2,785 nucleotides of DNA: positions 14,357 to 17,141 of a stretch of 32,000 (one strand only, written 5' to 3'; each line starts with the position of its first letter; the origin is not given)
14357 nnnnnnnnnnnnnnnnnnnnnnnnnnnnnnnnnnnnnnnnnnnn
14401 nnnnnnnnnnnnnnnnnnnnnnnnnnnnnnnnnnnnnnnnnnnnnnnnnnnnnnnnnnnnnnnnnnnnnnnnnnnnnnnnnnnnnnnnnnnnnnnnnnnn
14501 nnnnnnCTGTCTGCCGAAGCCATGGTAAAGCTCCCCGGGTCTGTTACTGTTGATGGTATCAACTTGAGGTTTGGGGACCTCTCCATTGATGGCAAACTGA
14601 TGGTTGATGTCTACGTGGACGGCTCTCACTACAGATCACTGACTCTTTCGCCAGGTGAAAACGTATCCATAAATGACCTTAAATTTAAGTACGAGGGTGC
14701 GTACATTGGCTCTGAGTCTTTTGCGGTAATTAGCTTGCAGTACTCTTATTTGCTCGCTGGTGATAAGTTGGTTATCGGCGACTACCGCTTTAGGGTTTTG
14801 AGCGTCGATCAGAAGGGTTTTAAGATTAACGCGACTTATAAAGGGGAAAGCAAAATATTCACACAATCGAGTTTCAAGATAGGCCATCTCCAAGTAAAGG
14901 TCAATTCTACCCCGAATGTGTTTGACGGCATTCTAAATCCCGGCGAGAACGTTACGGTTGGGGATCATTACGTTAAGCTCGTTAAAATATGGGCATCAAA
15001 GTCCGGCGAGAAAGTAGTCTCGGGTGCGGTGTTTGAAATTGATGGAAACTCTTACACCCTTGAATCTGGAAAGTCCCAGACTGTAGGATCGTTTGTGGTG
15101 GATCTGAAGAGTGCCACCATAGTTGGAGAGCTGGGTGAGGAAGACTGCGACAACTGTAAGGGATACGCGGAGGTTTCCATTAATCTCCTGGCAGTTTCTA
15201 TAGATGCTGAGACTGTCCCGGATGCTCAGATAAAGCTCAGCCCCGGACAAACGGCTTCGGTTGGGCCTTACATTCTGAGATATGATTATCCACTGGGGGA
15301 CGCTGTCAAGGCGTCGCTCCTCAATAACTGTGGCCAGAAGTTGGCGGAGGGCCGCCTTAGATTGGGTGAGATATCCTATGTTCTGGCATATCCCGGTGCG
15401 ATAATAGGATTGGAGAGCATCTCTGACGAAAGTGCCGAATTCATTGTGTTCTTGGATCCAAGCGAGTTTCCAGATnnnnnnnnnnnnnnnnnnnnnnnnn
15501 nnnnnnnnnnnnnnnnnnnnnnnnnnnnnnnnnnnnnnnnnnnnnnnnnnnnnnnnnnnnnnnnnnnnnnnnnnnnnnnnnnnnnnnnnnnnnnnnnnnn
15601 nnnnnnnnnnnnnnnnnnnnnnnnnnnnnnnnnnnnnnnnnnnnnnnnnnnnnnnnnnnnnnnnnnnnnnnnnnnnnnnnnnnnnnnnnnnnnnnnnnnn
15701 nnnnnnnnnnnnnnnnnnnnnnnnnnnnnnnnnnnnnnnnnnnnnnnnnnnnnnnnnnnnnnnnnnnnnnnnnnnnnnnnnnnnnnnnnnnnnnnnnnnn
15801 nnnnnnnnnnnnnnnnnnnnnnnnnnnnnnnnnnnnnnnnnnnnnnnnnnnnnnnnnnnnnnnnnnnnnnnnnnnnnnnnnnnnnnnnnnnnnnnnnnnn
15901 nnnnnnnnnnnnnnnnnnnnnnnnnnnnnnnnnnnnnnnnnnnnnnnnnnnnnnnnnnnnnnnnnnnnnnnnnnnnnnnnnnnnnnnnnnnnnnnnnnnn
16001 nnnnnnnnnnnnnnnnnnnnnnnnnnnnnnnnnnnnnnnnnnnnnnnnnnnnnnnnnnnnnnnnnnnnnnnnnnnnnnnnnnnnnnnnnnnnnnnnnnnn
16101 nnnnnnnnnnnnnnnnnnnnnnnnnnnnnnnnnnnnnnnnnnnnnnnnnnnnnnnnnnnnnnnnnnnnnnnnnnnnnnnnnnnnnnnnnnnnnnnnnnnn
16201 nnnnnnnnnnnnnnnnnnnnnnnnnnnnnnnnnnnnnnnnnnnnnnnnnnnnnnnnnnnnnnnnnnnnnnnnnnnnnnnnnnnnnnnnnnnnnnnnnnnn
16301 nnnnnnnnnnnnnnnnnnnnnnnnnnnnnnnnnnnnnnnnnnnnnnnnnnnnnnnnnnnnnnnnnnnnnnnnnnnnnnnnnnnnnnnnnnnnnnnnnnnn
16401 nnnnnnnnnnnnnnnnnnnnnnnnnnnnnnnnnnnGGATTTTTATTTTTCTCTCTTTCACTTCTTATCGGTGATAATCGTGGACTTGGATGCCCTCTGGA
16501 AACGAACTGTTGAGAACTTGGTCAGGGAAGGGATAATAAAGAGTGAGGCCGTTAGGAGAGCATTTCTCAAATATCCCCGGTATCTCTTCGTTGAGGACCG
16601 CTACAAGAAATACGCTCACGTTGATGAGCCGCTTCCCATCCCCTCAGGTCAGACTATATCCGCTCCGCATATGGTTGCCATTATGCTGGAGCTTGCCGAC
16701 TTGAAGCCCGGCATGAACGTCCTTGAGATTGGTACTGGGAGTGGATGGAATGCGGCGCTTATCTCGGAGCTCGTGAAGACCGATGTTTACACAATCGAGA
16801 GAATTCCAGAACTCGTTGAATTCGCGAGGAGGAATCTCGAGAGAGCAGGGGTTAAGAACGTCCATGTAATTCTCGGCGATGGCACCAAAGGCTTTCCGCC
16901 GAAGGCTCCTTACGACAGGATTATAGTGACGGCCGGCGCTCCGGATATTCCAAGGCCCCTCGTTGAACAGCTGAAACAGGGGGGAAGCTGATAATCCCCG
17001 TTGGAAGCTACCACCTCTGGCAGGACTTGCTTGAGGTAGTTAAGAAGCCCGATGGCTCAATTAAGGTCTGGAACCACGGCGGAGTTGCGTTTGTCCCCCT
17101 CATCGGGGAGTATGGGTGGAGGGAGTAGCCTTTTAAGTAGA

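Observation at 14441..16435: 664-aa surface-anchored repeat protein translationally coupled to flaJ, an unrecognised last cistron of the archaellum operon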

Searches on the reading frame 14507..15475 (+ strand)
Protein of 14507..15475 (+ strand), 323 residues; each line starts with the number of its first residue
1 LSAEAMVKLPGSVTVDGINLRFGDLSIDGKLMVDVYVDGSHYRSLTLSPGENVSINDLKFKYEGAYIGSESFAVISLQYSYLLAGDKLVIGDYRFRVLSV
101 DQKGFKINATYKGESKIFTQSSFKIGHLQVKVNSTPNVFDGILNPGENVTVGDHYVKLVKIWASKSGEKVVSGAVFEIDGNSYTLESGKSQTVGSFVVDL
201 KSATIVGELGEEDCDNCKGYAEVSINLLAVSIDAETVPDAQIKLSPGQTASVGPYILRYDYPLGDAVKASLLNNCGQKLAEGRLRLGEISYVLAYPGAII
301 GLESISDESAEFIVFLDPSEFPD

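Call 89: search_solved_structures(query=A5, max_evalue=10, show_alignments=1)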
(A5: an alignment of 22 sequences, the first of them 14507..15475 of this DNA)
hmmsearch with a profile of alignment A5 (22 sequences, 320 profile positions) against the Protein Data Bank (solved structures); distinct sequences matched with E-value up to 10: 6.
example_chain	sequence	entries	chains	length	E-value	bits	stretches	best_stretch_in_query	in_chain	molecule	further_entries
4hi1_A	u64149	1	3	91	0.023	16.8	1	261-314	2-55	Acylphosphatase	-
4hi2_A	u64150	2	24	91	0.031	16.4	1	261-314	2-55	Acylphosphatase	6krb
5u1a_A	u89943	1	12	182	0.21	13.7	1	252-315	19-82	Ferritin,MtrE protein chimera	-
24yw_R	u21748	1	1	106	0.95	11.5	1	176-226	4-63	Large ribosomal subunit protein bL21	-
8zno_D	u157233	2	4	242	1.6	10.8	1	197-233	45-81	Cytochrome c domain-containing protein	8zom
7jrg_D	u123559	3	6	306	2.1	10.4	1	197-233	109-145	cytochrome c1-2, heme protein, mitochondrial | CYC1 (cyt c1)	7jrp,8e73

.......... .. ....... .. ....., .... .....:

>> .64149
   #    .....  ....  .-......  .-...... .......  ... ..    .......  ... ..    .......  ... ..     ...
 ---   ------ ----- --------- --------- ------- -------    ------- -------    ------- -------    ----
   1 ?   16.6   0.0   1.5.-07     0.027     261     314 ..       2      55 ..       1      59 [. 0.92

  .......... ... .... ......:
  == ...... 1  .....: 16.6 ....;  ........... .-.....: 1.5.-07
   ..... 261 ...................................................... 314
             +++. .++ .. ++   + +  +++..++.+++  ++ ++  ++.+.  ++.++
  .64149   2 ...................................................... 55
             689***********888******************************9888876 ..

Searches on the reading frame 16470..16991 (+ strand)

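Call 5: search_protein_families(library=ncbifam, proteins=[window:16470-16991:+], max_evalue=0.1)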
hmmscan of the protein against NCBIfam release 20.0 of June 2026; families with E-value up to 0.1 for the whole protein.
window:16470-16991:+ (173 aa): 46 families (the best 25 are shown)
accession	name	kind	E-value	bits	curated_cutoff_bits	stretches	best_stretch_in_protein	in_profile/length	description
NF001453.0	PRK00312.1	equivalog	1.1e-75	253.9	188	1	8-172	9-171/217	protein-L-isoaspartate(D-aspartate) O-methyltransferase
NF010549.0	PRK13942.1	equivalog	5.1e-67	225.5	282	1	11-172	8-171/215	protein-L-isoaspartate O-methyltransferase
TIGR00080.1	pimt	equivalog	7.1e-56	189.4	159.05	1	11-172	8-171/216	protein-L-isoaspartate O-methyltransferase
TIGR04364.1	methyltran_FxLD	equivalog_domain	1.2e-44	153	320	1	11-172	6-175/394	methyltransferase, FxLD system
TIGR04188.1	methyltr_grsp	subfamily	3e-36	125.5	380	1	64-173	91-200/363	ATP-grasp peptide maturase system methyltransferase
NF010550.0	PRK13943.1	equivalog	1.2e-30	106.7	359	1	18-172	15-174/322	protein-L-isoaspartate O-methyltransferase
TIGR02469.1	CbiT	equivalog_domain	4.5e-10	39.9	78.3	1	67-156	6-97/124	precorrin-6Y C5,15-methyltransferase (decarboxylating) subunit CbiT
TIGR03534.1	RF_mod_PrmC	equivalog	2.3e-09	37.1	199.1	1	68-152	76-161/253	peptide chain release factor N(5)-glutamine methyltransferase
NF008823.0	PRK11873.1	subfamily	1.2e-07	31.5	263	1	74-137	71-136/272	arsenite methyltransferase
NF005640.0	PRK07402.1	equivalog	3.1e-07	30.2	219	1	68-158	31-123/200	precorrin-6Y C5,15-methyltransferase subunit CbiT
NF011530.0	PRK14968.1-4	equivalog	4.3e-07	29.5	243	1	75-152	34-104/202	putative methyltransferase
NF047649.1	MTase_UXPK_star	exception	1.1e-06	27.8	460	1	73-152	70-151/283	methyltransferase/UXPK-star double selenoprotein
NF041536.1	ArsM_DUF2284_UU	exception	4.1e-06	25.4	575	1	74-156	70-154/459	arsenite methyltransferase/DUF2284 domain selenoprotein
NF011529.0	PRK14968.1-3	equivalog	4.2e-06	26.3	162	1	72-142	26-95/198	putative methyltransferase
NF001556.0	PRK00377.1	equivalog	8.5e-06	25.7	238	1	70-162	30-126/198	cobalt-precorrin-6Y C(15)-methyltransferase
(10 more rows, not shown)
